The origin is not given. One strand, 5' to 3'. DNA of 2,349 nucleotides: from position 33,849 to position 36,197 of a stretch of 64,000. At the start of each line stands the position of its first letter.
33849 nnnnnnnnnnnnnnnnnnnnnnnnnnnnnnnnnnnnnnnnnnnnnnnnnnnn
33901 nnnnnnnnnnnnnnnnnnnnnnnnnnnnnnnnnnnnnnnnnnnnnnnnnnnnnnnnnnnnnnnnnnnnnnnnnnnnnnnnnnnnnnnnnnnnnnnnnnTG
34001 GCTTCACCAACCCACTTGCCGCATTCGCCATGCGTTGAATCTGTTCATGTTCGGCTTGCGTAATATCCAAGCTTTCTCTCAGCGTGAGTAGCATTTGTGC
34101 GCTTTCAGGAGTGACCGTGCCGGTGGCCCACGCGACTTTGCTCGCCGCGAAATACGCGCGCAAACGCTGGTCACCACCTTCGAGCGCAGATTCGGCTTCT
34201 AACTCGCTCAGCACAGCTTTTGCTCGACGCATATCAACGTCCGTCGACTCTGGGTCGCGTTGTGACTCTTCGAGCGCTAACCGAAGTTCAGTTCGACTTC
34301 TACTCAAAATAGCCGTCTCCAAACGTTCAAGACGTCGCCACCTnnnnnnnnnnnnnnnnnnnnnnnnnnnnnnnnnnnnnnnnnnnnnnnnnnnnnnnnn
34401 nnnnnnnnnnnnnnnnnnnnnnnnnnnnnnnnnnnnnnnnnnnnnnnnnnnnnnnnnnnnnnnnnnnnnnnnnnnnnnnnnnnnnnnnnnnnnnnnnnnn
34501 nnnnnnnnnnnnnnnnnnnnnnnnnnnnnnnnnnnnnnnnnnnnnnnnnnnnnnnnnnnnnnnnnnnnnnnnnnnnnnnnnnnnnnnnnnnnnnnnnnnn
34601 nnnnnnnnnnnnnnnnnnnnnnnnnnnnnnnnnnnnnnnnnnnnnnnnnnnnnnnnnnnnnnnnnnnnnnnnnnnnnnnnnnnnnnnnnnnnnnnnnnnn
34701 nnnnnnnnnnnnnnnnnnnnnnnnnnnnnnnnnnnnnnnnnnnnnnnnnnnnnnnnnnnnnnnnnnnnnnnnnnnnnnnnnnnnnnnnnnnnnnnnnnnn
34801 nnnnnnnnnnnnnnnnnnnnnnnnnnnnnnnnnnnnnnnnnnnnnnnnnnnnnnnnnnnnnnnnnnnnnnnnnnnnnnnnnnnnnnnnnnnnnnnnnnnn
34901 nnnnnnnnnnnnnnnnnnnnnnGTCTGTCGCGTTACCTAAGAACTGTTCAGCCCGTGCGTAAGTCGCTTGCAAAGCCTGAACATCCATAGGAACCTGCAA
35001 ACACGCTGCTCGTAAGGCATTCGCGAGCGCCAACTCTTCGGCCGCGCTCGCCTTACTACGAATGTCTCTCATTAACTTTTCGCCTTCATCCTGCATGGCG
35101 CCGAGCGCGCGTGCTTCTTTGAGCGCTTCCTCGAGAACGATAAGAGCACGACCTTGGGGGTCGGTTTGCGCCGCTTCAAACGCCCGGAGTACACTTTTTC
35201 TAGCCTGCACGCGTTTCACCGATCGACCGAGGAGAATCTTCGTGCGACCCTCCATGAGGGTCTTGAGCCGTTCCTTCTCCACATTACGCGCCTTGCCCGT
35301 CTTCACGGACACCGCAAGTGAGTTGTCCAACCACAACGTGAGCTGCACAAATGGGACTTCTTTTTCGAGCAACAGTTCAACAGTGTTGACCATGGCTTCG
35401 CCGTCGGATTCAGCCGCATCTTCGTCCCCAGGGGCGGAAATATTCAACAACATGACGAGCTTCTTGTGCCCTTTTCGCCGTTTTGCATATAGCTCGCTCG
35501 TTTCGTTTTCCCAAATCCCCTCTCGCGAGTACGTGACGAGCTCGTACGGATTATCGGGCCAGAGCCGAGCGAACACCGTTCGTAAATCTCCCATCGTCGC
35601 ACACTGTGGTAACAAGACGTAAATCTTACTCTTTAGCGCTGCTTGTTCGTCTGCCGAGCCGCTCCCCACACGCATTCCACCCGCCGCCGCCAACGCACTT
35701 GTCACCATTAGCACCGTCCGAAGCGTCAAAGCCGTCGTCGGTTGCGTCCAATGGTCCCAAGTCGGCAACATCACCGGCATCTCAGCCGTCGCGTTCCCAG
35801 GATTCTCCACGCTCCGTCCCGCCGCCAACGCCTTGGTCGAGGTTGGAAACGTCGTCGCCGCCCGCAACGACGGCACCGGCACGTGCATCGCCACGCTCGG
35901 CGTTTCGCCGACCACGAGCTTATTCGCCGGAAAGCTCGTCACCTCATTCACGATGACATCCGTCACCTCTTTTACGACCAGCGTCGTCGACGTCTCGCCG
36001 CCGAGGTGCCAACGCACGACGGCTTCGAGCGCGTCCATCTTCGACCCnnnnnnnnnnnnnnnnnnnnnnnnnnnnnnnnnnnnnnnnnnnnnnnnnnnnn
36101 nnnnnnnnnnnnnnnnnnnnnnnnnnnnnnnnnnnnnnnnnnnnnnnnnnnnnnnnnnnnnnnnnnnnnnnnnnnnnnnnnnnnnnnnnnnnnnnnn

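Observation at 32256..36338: IRE1/RNase L-family kinase-KEN ribonuclease with a ~1100-aa non-canonical N-terminal region and no lumenal sensor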

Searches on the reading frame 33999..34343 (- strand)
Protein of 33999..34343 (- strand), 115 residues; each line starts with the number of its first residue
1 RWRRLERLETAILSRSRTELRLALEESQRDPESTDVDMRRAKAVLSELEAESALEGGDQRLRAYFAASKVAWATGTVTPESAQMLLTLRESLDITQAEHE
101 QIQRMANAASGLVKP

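Call 63: search_solved_structures(query=A8, max_evalue=10, show_alignments=3)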
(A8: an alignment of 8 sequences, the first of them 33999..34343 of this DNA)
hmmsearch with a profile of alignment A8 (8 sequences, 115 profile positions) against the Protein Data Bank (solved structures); distinct sequences matched with E-value up to 10: 7.
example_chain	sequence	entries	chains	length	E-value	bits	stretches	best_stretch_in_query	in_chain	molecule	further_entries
5tpm_A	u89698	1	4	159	0.023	17.7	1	22-88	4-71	Pyruvate dehydrogenase complex repressor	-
1uz3_A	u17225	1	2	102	0.41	13.7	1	46-97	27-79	EMSY PROTEIN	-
8i9t_CK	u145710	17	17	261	0.42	13.7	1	44-103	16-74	Ribosome biogenesis protein NSA2 homolog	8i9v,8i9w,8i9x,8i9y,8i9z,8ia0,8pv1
4bm5_A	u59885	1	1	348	0.42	13.7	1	43-87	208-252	SIMILAR TO CHLOROPLAST INNER MEMBRANE PROTEIN TIC110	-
1utu_A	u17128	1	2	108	0.49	13.5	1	46-97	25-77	EMSY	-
2fmm_E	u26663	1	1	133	0.7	13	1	46-97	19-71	Protein EMSY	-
6cgr_6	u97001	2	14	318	1.8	11.7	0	21-62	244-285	Triplex capsid protein 2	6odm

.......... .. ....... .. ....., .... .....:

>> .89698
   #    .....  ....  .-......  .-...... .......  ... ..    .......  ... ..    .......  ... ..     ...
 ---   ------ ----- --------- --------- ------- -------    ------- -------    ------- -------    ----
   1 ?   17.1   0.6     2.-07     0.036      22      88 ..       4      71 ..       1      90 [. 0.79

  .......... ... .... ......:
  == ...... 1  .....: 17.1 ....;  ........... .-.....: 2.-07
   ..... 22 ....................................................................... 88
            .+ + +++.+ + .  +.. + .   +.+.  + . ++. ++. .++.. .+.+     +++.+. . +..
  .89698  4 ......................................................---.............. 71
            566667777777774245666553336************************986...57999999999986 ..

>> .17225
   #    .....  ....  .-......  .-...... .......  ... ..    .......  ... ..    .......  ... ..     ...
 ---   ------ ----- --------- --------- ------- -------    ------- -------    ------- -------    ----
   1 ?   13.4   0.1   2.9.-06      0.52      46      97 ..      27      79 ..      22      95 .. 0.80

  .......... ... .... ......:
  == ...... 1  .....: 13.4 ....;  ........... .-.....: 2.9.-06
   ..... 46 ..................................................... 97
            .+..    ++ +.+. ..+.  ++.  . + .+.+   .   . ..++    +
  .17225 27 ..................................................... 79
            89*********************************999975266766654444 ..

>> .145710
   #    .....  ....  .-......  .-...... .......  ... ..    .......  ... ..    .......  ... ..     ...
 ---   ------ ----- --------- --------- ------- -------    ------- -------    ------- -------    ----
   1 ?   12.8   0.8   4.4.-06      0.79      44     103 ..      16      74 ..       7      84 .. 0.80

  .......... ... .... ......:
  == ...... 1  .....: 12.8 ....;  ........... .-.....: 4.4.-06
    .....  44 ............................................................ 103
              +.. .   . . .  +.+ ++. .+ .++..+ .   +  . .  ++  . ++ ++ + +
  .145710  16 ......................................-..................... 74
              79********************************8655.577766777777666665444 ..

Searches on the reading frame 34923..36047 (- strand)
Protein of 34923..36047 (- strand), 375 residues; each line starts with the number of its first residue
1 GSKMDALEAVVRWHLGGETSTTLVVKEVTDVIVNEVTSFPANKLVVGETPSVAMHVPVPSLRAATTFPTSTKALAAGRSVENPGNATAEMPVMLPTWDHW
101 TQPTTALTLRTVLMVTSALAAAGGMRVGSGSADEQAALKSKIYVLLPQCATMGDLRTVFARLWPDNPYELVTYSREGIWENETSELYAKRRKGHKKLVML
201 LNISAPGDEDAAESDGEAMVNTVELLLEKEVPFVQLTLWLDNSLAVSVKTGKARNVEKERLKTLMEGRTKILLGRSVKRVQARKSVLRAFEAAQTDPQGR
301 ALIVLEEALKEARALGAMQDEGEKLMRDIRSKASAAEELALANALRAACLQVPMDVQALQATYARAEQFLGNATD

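Call 49: search_solved_structures(query=A7, max_evalue=10, show_alignments=2)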
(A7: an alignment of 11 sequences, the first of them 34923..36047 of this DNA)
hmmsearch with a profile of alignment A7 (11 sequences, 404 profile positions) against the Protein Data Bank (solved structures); distinct sequences matched with E-value up to 10: 5.
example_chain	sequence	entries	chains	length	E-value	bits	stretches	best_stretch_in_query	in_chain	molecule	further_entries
1lsh_B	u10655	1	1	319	0.15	14.1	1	88-134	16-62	LIPOVITELLIN (LV-2)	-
1hg3_A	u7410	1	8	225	0.6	12.1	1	332-391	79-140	TRIOSEPHOSPHATE ISOMERASE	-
2m45_A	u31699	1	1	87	0.67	12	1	306-362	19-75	Minichromosome maintenance protein MCM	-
2bep_A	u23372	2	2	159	0.85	11.6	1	125-148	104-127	UBIQUITIN-CONJUGATING ENZYME E2-25 KDA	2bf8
5ybw_A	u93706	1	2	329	0.95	11.4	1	133-197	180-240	Aspartate racemase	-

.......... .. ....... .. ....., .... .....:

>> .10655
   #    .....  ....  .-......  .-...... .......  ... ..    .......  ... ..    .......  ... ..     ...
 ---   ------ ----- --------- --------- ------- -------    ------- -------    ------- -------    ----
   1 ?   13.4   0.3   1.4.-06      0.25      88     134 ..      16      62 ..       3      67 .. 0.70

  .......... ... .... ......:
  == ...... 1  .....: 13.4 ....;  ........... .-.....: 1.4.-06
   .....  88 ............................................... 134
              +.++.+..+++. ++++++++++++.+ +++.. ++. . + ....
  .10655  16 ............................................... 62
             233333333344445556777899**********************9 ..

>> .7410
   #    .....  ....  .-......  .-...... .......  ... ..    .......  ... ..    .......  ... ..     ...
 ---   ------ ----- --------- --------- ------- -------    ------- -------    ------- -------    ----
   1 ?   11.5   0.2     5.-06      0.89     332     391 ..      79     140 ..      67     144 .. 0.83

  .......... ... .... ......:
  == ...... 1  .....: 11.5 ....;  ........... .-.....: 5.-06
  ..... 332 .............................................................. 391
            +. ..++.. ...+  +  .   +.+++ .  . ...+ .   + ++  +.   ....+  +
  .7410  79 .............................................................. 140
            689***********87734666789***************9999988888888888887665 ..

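Call 53: search_protein_representatives(alignment_id=A7)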
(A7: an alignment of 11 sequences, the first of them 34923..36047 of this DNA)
Query: 11 sequences, 404 profile positions. Proteins with E-value up to 0.001 (for the whole library): 53; up to 1e-10: 42; up to 1e-30: 15. The best 53 are listed.
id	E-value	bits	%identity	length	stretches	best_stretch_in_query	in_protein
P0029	7.7e-183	624.3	-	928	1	1-403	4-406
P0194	2.7e-179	612.6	-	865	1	4-403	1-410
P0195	8.3e-179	611.1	-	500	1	1-398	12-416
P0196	9.3e-173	591.1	-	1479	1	1-402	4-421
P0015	1.3e-172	590.7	-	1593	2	1-401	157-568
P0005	1.6e-172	590.3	-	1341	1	1-401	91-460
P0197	8.5e-128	443.1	-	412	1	97-402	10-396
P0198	3.0e-50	187.7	-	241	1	34-202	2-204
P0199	9.6e-49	182.7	-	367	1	2-151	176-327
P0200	5.2e-46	173.7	-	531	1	293-403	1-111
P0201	6.9e-43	163.4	-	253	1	292-402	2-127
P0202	1.7e-34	135.8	-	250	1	156-346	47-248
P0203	5.3e-32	127.6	-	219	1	1-94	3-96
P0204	1.6e-31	126.0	-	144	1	10-115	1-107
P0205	2.0e-31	125.7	-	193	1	1-83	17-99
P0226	1.0e-12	64.1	-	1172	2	118-370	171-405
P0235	1.9e-09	53.4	-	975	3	117-195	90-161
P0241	6.5e-06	41.7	-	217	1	117-304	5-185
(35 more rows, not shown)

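Call 54: search_protein_families(library=pfam, proteins=[P0226, P0235, P0241, P0196, P0199, P0202], max_evalue=0.01)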
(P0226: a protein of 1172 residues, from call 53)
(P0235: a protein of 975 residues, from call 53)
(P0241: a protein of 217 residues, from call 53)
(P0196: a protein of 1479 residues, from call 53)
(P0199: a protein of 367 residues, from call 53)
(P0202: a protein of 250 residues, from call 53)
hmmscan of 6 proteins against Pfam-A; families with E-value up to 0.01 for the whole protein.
P0226 (1172 aa): 2 families
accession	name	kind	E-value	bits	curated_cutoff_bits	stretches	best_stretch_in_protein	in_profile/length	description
PF00069.31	Pkinase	-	4.5e-30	105.4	31.7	2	695-852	6-152/263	Protein kinase domain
PF07714.23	PK_Tyr_Ser-Thr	-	4.4e-20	72.5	23.1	2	695-848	6-152/258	Protein tyrosine and serine/threonine kinase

P0235 (975 aa): 4 families
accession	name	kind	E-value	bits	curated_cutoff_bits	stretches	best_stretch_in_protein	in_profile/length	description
PF00069.31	Pkinase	-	3.6e-31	109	31.7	1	548-819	1-263/263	Protein kinase domain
PF07714.23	PK_Tyr_Ser-Thr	-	2.5e-18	66.8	23.1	1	551-765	4-206/258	Protein tyrosine and serine/threonine kinase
PF14531.12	Kinase-like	-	1.8e-05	24.6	25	1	634-756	129-244/289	Kinase-like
PF06479.17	Ribonuc_2-5A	-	0.00062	20.3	23.3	1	858-950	34-115/127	Ribonuclease 2-5A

P0241 (217 aa): 0 families

P0196 (1479 aa): 2 families
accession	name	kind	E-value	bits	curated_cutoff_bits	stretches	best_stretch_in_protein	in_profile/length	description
PF00069.31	Pkinase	-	1.6e-32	113.4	31.7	1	952-1234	1-263/263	Protein kinase domain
PF07714.23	PK_Tyr_Ser-Thr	-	8.8e-22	78.1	23.1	1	955-1173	4-208/258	Protein tyrosine and serine/threonine kinase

P0199 (367 aa): 0 families

P0202 (250 aa): 0 families

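Call 73: find_related_loci(query=A7, collection=viral_contigs, flank=3000)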
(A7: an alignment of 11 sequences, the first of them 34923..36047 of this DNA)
Query A7 (375 aa) in viral_contigs; peptide patterns used: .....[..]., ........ (x = any residue, [..] = any of these).
37 stretches matched a pattern, but none encodes a relative of the query by tblastn (E <= 1e-3).
